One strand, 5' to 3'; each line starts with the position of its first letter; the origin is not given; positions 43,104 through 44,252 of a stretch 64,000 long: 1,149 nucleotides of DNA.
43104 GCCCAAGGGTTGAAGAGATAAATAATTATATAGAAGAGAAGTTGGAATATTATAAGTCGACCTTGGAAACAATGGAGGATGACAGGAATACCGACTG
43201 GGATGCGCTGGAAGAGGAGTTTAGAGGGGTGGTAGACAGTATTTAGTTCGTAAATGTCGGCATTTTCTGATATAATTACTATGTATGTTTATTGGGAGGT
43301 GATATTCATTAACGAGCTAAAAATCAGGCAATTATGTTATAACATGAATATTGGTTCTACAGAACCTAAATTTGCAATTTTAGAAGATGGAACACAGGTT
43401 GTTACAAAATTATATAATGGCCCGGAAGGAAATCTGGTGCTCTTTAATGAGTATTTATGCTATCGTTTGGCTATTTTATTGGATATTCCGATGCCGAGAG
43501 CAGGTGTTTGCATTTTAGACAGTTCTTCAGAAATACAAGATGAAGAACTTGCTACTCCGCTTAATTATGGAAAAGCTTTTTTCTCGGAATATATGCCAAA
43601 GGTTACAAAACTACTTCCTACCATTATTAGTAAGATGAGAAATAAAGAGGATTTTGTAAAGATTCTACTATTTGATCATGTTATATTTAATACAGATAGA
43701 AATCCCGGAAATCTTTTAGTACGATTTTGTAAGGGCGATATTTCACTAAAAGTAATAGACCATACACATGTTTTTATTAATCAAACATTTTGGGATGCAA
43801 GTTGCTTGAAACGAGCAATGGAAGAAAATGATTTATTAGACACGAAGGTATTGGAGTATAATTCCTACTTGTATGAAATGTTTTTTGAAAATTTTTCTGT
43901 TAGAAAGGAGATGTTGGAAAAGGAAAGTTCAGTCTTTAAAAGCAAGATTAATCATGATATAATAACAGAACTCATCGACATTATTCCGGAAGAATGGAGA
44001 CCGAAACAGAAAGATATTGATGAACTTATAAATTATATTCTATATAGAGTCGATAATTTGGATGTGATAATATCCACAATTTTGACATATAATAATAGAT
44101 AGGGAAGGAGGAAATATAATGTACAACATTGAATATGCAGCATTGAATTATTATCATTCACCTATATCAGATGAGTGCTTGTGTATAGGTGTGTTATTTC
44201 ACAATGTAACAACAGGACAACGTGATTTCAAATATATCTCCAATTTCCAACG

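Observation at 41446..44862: Uncharacterised four-gene cassette: two COG3541-type nucleotidyltransferases, a HipA-family kinase and a DUF3037-like protein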

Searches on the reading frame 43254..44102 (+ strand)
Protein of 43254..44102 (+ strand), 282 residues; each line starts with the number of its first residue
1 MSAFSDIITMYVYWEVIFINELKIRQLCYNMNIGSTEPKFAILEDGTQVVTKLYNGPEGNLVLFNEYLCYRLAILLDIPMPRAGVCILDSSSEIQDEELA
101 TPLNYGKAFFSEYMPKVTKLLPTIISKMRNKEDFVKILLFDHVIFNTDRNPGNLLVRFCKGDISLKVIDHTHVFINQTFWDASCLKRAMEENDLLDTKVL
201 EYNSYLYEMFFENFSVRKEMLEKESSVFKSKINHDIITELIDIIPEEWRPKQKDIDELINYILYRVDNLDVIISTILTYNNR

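Call 3: search_protein_families(library=pfam, proteins=[window:43254-44102:+], max_evalue=1)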
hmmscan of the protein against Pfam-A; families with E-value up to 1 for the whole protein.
window:43254-44102:+ (282 aa): 4 families
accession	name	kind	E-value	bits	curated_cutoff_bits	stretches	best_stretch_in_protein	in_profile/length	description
PF20613.4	HipA_2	-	4.1e-17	62.7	27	1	26-266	3-224/240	HipA-like kinase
PF07804.18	HipA_C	-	0.0072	16.4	30.5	1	36-88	6-60/213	HipA-like C-terminal domain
PF00454.33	PI3_PI4_kinase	-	0.0078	16.6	27.1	1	136-176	136-174/241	Phosphatidylinositol 3- and 4-kinase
PF14373.11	Imm_superinfect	-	0.078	13.3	27.9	1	120-141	3-24/42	Superinfection immunity protein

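Call 4: search_protein_families(library=padloc, proteins=[window:43254-44102:+], max_evalue=1)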
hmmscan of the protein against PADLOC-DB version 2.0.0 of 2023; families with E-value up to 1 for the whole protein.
window:43254-44102:+ (282 aa): 3 families
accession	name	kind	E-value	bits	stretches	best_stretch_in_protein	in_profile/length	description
PDLC04766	PDC-M66A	-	5.2e-09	33.7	1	105-275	106-264/270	-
PDLC04339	PDC-M03A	-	0.00053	17.4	1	121-153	124-156/293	-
PDLC04340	PDC-M03A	-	0.0038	14.8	1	122-154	118-150/280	-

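Call 5: search_protein_families(library=ncbifam, proteins=[window:43254-44102:+], max_evalue=1)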
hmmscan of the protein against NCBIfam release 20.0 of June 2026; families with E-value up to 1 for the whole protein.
window:43254-44102:+ (282 aa): 0 families

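Call 17: find_homologous_proteins(query=window:43254-44102:+, max_evalue=0.00001)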
Query window:43254-44102:+ (282 aa): 211 proteins with E <= 0.00001 among 558 candidates; the best 120 are listed.
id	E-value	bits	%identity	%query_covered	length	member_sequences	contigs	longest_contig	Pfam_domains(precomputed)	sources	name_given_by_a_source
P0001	3.2e-178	609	97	100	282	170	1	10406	PF20613.5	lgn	-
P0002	3.6e-168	576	95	97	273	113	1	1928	PF20613.5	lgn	-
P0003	3.9e-168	576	94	97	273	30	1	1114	PF20613.5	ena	-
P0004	7.1e-167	572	92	99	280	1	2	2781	PF20613.5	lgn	-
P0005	1.1e-166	571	92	99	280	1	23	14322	PF20613.5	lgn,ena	-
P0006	2.2e-166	570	90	100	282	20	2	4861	PF20613.5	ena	-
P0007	5.1e-164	562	89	99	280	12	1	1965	PF20613.5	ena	-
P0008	2.2e-162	557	89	99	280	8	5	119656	PF20613.5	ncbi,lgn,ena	-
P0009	3.5e-161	553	89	99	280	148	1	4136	PF20613.5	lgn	-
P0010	7.6e-161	552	86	100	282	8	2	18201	PF20613.5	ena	-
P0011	7.8e-160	549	92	95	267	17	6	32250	PF20613.5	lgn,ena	-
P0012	6.7e-158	542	87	99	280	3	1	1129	PF20613.5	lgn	-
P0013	8.1e-158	542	87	99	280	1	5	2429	PF20613.5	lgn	-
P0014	1.6e-157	541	89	97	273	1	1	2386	PF20613.5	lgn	-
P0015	1.4e-156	538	91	95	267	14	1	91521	PF20613.5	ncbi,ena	-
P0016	2.7e-155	534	83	100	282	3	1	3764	PF20613.5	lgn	-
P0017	5.3e-154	530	85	97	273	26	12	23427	PF20613.5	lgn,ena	-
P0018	6.6e-152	523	83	99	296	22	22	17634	PF20613.5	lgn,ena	-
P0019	3.2e-151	520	84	97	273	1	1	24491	PF20613.5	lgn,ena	-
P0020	3.0e-150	517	85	95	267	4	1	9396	PF20613.5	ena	-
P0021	2.8e-149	514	84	91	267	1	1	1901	PF20613.5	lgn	-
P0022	3.5e-149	514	85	94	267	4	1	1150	PF20613.5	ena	-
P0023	4.4e-149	513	85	95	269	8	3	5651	PF20613.5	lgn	-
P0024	8.5e-149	512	84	95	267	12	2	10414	PF20613.5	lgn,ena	-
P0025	1.2e-148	512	80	100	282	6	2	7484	PF20613.5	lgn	-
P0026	2.4e-148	511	83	96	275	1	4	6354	PF20613.5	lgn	-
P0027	5.8e-148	510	85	94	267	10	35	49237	PF20613.5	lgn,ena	-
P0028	2.3e-146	505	81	95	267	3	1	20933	PF20613.5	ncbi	-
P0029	3.1e-145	501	82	94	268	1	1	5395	PF20613.5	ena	-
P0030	1.4e-144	499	87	89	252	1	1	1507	PF20613.5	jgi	jgi:hypothetical protein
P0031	5.8e-144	497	83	94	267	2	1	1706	PF20613.5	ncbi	-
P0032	2.1e-143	495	81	95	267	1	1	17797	PF20613.5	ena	-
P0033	2.2e-143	495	81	95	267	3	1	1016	PF20613.5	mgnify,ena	mgnify:CR=1 FL=1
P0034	6.7e-142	490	79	95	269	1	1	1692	PF20613.5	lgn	-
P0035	1.3e-141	489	79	95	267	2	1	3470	PF07804.19,PF20613.5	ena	-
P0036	4.8e-141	487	84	89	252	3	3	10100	PF20613.5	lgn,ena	-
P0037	3.7e-140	484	84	89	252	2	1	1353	PF20613.5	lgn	-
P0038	4.2e-140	484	85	89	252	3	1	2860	PF20613.5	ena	-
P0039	2.4e-139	482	83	89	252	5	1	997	PF20613.5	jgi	-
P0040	2.7e-139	481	78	95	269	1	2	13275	PF20613.5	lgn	-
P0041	2.5e-138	478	78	95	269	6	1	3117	PF20613.5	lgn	-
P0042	5.5e-137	474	82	89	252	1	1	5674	PF20613.5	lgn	-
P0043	7.6e-137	473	77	90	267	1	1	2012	PF20613.5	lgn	-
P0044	8.7e-137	473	86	85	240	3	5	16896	PF20613.5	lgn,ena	-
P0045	2.8e-136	471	77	95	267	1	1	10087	PF20613.5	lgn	-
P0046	3.1e-136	471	80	89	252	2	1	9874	PF20613.5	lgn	-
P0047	6.7e-136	470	77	94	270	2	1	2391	PF20613.5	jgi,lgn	jgi:hypothetical protein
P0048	3.3e-134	465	77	94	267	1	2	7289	PF20613.5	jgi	-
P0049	7.9e-134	463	75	95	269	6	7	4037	PF20613.5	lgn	-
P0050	6.0e-133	461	76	94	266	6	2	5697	PF20613.5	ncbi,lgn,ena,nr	ncbi:MAG: HipA family kinase [Clostridium sp.]|nr:HipA family kinase [Clostridium sp.]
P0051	6.6e-133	460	75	93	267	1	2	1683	PF20613.5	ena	-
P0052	7.2e-132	457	77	94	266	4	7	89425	PF20613.5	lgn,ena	-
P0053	2.6e-130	452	73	94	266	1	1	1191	PF20613.5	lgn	-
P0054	3.9e-130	451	79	88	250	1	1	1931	PF20613.5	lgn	-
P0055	1.1e-129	450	90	78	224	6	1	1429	PF20613.5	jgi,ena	-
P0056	1.2e-129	450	78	89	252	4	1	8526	PF20613.5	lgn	-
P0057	1.4e-127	443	73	94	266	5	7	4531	PF07804.19,PF20613.5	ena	-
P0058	1.1e-126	440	72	95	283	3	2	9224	PF20613.5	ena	-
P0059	2.2e-126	439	68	99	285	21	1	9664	PF20613.5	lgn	-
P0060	4.7e-126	438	72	94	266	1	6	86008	PF20613.5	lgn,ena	-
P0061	3.4e-125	435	87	78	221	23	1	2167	PF20613.5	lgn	-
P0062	1.4e-124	433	71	94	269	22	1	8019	PF20613.5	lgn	-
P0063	4.2e-122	425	70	93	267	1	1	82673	PF07804.19,PF20613.5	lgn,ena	-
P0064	2.2e-121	423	70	94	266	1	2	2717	PF20613.5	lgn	-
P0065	1.5e-120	420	68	94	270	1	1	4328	PF20613.5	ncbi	-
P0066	1.6e-120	420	69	94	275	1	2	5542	PF20613.5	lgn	-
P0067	2.4e-120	419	70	91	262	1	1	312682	PF20613.5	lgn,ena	-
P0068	3.4e-120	419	68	93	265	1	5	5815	PF20613.5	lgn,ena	-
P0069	1.2e-119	417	68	93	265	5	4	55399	PF20613.5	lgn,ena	-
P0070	1.7e-119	416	81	80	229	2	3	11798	PF20613.5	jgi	jgi:ribosomal protein S17E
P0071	1.1e-115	404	70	88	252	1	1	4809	PF20613.5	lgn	-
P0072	1.3e-115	404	72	88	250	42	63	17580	PF20613.5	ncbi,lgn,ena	-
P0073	1.9e-115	403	69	88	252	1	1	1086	PF20613.5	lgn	-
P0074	7.2e-114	398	68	88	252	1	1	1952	PF20613.5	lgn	-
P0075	2.2e-112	393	76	80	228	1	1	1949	PF20613.5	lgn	-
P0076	2.4e-112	393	65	95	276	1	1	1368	PF20613.5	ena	-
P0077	2.9e-112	393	67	89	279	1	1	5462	PF20613.5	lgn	-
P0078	1.1e-111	391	65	93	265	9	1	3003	PF20613.5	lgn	-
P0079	2.6e-111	390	67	88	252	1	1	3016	PF20613.5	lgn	-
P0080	3.3e-111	389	67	91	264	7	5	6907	PF20613.5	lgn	-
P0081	2.0e-110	387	65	90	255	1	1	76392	PF20613.5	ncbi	-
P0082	1.0e-106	375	64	91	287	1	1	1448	PF20613.5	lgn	-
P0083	3.2e-106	373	64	92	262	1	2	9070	PF20613.5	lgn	-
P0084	5.1e-106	372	86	73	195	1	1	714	PF20613.5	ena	-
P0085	7.0e-105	368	83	69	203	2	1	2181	PF20613.5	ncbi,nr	ncbi:MAG: hypothetical protein K6E98_10360 [Lachnospiraceae bacterium]|nr:hypothetical protein [Lach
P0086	8.1e-105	368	61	94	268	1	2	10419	PF20613.5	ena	-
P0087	3.8e-104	366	61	93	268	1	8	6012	PF20613.5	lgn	-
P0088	1.1e-103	364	59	93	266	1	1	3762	PF20613.5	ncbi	-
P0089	1.2e-103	364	63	89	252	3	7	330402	PF20613.5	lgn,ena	-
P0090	1.3e-103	364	60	93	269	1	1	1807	PF20613.5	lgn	-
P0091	4.0e-103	363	61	93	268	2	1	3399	PF20613.5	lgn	-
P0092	4.5e-103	363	64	88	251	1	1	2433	PF20613.5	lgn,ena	-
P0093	8.9e-103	362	61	91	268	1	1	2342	PF20613.5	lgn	-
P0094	7.6e-102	359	62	88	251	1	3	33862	PF20613.5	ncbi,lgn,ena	-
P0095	2.8e-101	357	62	88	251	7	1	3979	PF20613.5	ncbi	-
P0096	7.6e-101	355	59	91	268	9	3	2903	PF20613.5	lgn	-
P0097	1.7e-100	354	63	88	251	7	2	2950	PF20613.5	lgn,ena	-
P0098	3.9e-100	353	61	88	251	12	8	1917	PF20613.5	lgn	-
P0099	6.1e-100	352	62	88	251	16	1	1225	PF20613.5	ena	-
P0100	6.8e-100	352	61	88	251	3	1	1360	PF20613.5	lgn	-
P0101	1.4e-99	351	62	88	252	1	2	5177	PF20613.5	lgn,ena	-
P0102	7.1e-99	349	61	88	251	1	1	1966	PF20613.5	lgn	-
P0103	2.4e-98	347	61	88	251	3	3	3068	PF20613.5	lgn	-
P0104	4.0e-98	346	61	88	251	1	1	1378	PF20613.5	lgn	-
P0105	1.1e-96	342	60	88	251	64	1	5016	PF20613.5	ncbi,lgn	-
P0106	2.0e-96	341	93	60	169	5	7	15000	PF20613.5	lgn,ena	-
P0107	2.1e-96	341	59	88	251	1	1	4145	PF20613.5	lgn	-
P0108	3.6e-96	340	60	88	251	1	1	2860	PF20613.5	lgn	-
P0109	5.2e-96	339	60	88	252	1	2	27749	PF20613.5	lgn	-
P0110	8.8e-96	339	60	88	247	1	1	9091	PF20613.5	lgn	-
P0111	2.0e-95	337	60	88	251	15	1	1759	PF20613.5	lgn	-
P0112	1.7e-94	334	61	84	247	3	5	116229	PF20613.5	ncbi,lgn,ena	-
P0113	1.9e-94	334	61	84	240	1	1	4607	PF20613.5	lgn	-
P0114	1.0e-93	332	72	71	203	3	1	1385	PF20613.5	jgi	jgi:hypothetical protein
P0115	1.2e-92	328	55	90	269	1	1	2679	PF20613.5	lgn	-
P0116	3.5e-91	324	60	81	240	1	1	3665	PF20613.5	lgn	-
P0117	3.7e-91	323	54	94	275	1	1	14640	PF20613.5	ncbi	-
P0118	4.8e-91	323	65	76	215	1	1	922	PF20613.5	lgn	-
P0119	2.4e-89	318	56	93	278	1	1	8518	PF20613.5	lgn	-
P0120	2.5e-88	314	58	88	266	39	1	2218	PF20613.5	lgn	-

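Call 21: find_encoding_contigs(protein=P0008, flank=8000, max_places=3)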
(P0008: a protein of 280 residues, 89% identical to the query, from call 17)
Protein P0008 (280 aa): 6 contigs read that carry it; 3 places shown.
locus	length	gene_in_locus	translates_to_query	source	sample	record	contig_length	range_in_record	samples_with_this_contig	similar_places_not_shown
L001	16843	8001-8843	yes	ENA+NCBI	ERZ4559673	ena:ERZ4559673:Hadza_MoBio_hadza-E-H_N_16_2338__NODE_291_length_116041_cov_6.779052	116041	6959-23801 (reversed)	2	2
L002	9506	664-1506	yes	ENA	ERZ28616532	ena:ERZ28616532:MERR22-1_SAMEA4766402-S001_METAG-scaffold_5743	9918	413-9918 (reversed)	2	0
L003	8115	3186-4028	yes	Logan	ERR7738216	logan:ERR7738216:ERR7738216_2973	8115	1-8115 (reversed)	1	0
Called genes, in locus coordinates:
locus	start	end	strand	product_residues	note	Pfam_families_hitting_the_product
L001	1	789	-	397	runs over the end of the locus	PF00465:Fe-ADH, PF13685:Fe-ADH_2 (weak), PF25137:ADH_Fe_C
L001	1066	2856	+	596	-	PF00664:ABC_membrane, PF00005:ABC_tran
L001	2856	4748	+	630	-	PF00664:ABC_membrane, PF02463:SMC_N (weak), PF00005:ABC_tran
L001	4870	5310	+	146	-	PF13545:HTH_Crp_2 (weak), PF12802:MarR_2, PF25213:HVO_A0261_N (weak), PF01047:MarR, PF13463:HTH_27, PF12840:HTH_20 (faint), PF13412:HTH_24 (weak), PF25212:HVO_A0114 (weak)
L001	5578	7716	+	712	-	PF02743:dCache_1 (weak), PF22673:MCP-like_PDC_1, PF00672:HAMP (weak), PF00015:MCPsignal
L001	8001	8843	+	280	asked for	PF20613:HipA_2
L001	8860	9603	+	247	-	-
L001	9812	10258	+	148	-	PF01451:LMWPc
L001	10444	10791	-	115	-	PF13411:MerR_1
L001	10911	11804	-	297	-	PF00126:HTH_1, PF03466:LysR_substrate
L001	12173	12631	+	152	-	PF00376:MerR, PF13411:MerR_1, PF09278:MerR-DNA-bind (weak)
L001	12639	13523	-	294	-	PF02463:SMC_N (faint), PF00005:ABC_tran, PF13304:AAA_21 (faint)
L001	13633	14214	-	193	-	-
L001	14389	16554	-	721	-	-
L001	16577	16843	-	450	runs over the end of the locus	-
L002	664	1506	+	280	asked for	PF20613:HipA_2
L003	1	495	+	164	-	?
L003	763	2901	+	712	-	PF02743:dCache_1 (weak), PF22673:MCP-like_PDC_1, PF00672:HAMP (weak), PF00015:MCPsignal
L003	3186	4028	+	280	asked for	PF20613:HipA_2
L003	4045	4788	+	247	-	-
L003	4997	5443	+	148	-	PF01451:LMWPc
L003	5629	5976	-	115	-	PF13411:MerR_1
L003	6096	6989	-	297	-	PF00126:HTH_1, PF03466:LysR_substrate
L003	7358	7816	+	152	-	PF00376:MerR, PF13411:MerR_1, PF09278:MerR-DNA-bind (weak)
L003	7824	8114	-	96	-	?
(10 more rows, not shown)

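Call 22: find_encoding_contigs(protein=P0089, flank=8000, max_places=3)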
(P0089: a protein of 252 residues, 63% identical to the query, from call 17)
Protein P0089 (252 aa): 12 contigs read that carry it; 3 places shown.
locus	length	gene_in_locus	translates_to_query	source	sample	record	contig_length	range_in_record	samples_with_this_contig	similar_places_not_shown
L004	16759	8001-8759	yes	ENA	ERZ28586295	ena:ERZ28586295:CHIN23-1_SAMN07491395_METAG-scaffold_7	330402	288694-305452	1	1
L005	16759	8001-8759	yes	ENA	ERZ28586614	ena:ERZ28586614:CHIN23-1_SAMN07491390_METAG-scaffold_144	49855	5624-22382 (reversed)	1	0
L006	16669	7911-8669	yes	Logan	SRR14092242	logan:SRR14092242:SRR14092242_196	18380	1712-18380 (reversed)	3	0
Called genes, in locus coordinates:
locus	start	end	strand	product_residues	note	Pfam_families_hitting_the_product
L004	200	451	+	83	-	-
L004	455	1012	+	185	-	PF20712:CyanoTRADDas_TM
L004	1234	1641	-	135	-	-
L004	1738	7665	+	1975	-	-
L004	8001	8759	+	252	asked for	PF20613:HipA_2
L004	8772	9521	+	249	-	-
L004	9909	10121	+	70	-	-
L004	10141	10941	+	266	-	PF20195:DUF6558, PF20753:DUF6558_C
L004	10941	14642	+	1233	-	-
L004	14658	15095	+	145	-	-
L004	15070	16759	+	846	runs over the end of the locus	-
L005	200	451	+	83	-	-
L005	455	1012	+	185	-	PF20712:CyanoTRADDas_TM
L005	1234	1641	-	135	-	-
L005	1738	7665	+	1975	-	-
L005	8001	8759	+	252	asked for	PF20613:HipA_2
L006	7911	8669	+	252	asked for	PF20613:HipA_2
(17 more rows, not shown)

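Call 28: find_related_loci(query=A1, collection=genome_contigs, flank=8000)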
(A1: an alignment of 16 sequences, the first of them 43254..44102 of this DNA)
Query A1 (282 aa) in genome_contigs; peptide patterns used: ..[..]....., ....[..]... (x = any residue, [..] = any of these).
134 stretches matched a pattern; 38 encode a relative of the query (tblastn E <= 1e-3); 38 distinct loci.
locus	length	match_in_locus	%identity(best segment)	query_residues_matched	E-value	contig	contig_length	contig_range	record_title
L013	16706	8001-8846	93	1-282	6e-169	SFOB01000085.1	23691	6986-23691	MAG: Treponema sp. isolate W3P1.029 Contig1536, whole genome shotgun sequence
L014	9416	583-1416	88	5-282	3e-165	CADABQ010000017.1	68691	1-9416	MAG: uncultured Lachnospiraceae bacterium isolate RUG13148 genome assembly, contig: RUG13148_asm_17, whole genome shotgu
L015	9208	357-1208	88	7-282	2e-161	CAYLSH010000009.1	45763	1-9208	MAG TPA_asm: uncultured Lachnospiraceae bacterium isolate SRP350583_co2_362 genome assembly, contig: NODE_985_length_457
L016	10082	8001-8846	83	1-282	7e-160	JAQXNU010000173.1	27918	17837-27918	MAG: Clostridiales bacterium isolate SUG1361 k141_4982880, whole genome shotgun sequence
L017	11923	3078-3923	80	1-282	5e-154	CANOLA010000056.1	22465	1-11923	MAG TPA_asm: uncultured Lachnospiraceae bacterium isolate SRR13921780_bin.6_metawrap_v1.3_MAG genome assembly, contig: N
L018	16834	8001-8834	84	5-282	6e-159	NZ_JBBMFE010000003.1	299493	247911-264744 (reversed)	Laedolimicola intestinihominis strain CLA-AA-H132 CLAAAH132_contig_3_length_299493, whole genome shotgun sequence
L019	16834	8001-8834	68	2-279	4e-133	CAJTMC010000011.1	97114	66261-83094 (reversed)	MAG TPA_asm: uncultured Lachnospiraceae bacterium isolate MGBC104938 genome assembly, contig: MGBC104938.11, whole genom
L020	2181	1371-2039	84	15-237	2e-135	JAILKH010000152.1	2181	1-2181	MAG: Lachnospiraceae bacterium isolate RUI197 k141_5924127_flag=0_multi=10.9020_len=2181, whole genome shotgun sequence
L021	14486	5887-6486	98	83-282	4e-127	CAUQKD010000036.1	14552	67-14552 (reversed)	MAG TPA_asm: uncultured Lachnoanaerobaculum sp. isolate ERR9968895_bin.9_MetaWRAP_v1.3_MAG genome assembly, contig: ERZ2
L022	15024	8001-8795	65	15-279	1e-120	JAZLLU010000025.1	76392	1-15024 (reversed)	MAG: Lachnospiraceae bacterium isolate T1900044956_TA20190011.MAGScoT_cleanbin_000043 SGB_3839_k141_1646815, whole genom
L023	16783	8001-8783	63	19-279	1e-111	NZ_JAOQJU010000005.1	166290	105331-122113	Dorea acetigenes strain Sanger_03 .14207_7_43.5, whole genome shotgun sequence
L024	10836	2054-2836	61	19-279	1e-110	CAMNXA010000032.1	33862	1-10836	MAG: uncultured Lachnospiraceae bacterium isolate SRR19792994_bin.15_metawrap_v1.3_MAG genome assembly, contig: ERZ12290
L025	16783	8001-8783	62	19-279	2e-110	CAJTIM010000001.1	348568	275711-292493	Clostridia bacterium isolate B90_2 genome assembly, contig: MGBC000266.1, whole genome shotgun sequence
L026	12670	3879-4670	54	15-279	3e-96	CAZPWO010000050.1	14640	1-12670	MAG TPA_asm: uncultured Herbinix sp. isolate SRP294416_co2_139 genome assembly, contig: NODE_5019_length_14640_cov_6.247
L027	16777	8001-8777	61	24-282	6e-104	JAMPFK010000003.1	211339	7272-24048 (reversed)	MAG: Bacteroides fragilis isolate NALB_7861_10 Scaffold_#3__SCF_003___211339_bp, whole genome shotgun sequence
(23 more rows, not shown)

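Call 53: search_protein_families(library=phrogs, proteins=[window:43254-44102:+], max_evalue=0.01)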
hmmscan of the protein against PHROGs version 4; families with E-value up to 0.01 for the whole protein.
window:43254-44102:+ (282 aa): 3 families
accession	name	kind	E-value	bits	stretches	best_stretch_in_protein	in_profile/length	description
phrog_3162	-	unknown function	1.2e-35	124.2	1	24-273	4-238/247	-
phrog_11186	-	unknown function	6.7e-09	36.7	1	120-269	135-290/302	-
phrog_29298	-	unknown function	0.0097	17.1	0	174-223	45-98/120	-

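Call 55: search_dna_similar(query=window:43254-44102:+, collection=phages, mode=protein, max_rows=25, max_evalue=0.00001)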
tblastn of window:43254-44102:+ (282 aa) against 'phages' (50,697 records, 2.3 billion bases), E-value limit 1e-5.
Records with a match: 12; places in all: 12; records where one place covers at least 80% of the query: 12.
Best place of each record, by identity: <60% 12.
By first word of the organism name: Staphylococcus 12.
By host as written in the record: Staphylococcus aureus 3; Staphylococcus epidermidis HD21-2 1; Staphylococcus aureus NAS_OP_035 1; Staphylococcus aureus NAS_AN_085 1; Staphylococcus aureus RN4220 1; Staphylococcus aureus NAS_AN_286 1; Staphylococcus aureus NAS_OP_007 1; Staphylococcus aureus metB16 (methicillin-resistant) 1; and 2 more.
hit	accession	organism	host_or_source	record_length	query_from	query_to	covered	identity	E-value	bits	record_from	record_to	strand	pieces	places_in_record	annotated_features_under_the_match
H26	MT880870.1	Staphylococcus phage PhiSepi-HH1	Staphylococcus epidermidis HD21-2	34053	24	277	90%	28.1%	4e-14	78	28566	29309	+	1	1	hypothetical protein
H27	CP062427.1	Staphylococcus phage ECel-2020j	Staphylococcus aureus NAS_OP_035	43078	34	279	87%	28.2%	4e-11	69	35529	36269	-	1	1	record has no annotation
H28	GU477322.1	Staphylococcus phage SAP-26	Staphylococcus aureus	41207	34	276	86%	28.5%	3e-11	70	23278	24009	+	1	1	unknown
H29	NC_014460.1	Staphylococcus phage SAP-26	Staphylococcus aureus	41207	34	276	86%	28.5%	3e-11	70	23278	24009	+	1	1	hypothetical protein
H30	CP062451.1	Staphylococcus phage ECel-2020b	Staphylococcus aureus NAS_AN_085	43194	34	276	86%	28.5%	3e-11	70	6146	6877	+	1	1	record has no annotation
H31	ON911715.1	Staphylococcus phage SAP2_TA-2022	Staphylococcus aureus RN4220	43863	34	276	86%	28.5%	3e-11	70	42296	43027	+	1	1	putative transferase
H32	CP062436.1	Staphylococcus phage ECel-2020g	Staphylococcus aureus NAS_AN_286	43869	34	276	86%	28.5%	3e-11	70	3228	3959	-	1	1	record has no annotation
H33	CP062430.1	Staphylococcus phage ECel-2020i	Staphylococcus aureus NAS_OP_007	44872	34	276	86%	28.5%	3e-11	70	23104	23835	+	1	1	record has no annotation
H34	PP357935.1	Staphylococcus phage vB_Sau_MetB16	Staphylococcus aureus metB16 ...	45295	34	279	87%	27.8%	4e-11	69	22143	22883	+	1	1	hypothetical protein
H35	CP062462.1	Staphylococcus phage ECel-2020q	Staphylococcus aureus strain NAS_OP_131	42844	34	279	87%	27.8%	5e-11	69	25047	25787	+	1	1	record has no annotation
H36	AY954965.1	Staphylococcus phage 52A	-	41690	34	279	87%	27.8%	6e-11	69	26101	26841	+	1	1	ORF013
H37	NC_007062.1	Staphylococcus phage 52A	Staphylococcus aureus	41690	34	279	87%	27.8%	6e-11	69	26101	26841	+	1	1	phosphatidylinositol kinase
